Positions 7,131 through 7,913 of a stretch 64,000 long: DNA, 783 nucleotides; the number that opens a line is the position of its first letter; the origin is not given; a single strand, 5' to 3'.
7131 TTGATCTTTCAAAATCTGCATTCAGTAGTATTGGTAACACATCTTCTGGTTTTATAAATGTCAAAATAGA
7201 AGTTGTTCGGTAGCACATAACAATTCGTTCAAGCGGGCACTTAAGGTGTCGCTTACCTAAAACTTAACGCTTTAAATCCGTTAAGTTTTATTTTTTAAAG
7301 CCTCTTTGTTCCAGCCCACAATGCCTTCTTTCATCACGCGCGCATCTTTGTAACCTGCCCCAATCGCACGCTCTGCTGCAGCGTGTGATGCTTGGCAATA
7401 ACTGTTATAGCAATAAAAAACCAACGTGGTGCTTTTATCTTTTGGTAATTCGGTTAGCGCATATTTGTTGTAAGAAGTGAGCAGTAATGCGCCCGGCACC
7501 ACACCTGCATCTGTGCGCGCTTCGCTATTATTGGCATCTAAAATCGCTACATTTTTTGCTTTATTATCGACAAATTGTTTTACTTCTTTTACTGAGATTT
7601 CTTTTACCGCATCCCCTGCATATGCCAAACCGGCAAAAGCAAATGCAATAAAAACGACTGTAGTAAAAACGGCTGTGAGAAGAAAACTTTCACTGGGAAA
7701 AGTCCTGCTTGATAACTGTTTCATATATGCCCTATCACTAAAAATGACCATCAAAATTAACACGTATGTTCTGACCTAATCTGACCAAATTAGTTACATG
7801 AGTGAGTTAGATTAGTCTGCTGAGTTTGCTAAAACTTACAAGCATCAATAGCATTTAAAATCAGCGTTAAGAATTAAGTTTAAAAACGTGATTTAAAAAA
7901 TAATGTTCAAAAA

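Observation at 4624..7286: Compact chromosomal integron with three precisely delimitable cassettes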

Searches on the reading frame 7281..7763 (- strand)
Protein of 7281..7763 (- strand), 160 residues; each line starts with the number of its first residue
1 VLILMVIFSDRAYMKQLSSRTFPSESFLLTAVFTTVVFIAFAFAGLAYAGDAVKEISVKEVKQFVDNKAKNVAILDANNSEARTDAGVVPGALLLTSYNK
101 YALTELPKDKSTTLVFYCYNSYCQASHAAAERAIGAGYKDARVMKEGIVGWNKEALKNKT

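Call 3: search_protein_families(library=ncbifam, proteins=[window:7281-7763:-], max_evalue=0.01)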
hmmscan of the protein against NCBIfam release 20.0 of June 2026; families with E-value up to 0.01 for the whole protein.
window:7281-7763:- (160 aa): 8 families
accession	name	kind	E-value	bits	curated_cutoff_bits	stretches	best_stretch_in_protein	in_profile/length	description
NF041203.1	rhodanese_LYCAU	equivalog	1.7e-08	34.1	115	1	37-154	4-119/126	rhodanese-related (seleno)protein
NF006444.0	PRK08762.1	equivalog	1.1e-06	27.5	449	1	51-157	12-113/387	molybdopterin-synthase adenylyltransferase MoeB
NF005902.0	PRK07878.1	equivalog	1.3e-06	27.6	647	1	53-154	286-384/392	adenylyltransferase/sulfurtransferase MoeZ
TIGR03865.1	PQQ_CXXCW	subfamily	1.9e-06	27.9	128.05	1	97-156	101-160/167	PQQ-dependent catabolism-associated CXXCW motif protein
NF045694.1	seleno_TsoB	exception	4.5e-06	25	805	1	105-156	103-154/572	rhodanese/DsbD fusion-like selenoprotein TsoB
NF045521.1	rhoda_near_glyco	subfamily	0.00028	20.7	145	1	50-155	14-112/144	rhodanese homology domain-containing protein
NF005646.0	PRK07411.1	equivalog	0.00061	19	633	1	42-99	270-326/390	molybdopterin-synthase adenylyltransferase MoeB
NF001195.0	PRK00162.1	equivalog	0.0093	16.3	102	0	52-158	3-103/108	thiosulfate sulfurtransferase GlpE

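Call 4: search_protein_families(library=pfam, proteins=[window:7281-7763:-], max_evalue=0.01)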
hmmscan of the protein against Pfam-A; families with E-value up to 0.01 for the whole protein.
window:7281-7763:- (160 aa): 2 families
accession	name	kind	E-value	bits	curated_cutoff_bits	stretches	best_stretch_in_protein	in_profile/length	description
PF00581.25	Rhodanese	-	8.7e-11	42.6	22.2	1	59-153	3-101/102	Rhodanese-like domain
PF08510.17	PIG-P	-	0.0029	17.9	39.3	1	2-76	19-88/121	PIG-P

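Call 39: find_related_loci(query=window:7281-7721:-, collection=metagenome_contigs, flank=6000)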
Query window:7281-7721:- (146 aa) in metagenome_contigs; peptide patterns used: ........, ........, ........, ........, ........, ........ (x = any residue, [..] = any of these).
206 stretches matched a pattern; 7 encode a relative of the query (tblastn E <= 1e-3); 7 distinct loci.
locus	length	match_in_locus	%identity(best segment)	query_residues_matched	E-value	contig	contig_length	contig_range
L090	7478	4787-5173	76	11-139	8e-65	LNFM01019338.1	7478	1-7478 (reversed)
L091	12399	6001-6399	74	11-145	3e-64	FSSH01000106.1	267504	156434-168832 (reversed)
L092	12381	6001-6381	77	13-139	5e-64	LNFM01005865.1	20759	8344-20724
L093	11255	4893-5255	79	19-139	3e-63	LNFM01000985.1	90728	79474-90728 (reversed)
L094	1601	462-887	68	14-146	4e-63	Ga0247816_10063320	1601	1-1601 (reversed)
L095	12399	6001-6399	71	15-142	1e-60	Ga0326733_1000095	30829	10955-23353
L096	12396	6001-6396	58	8-139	2e-53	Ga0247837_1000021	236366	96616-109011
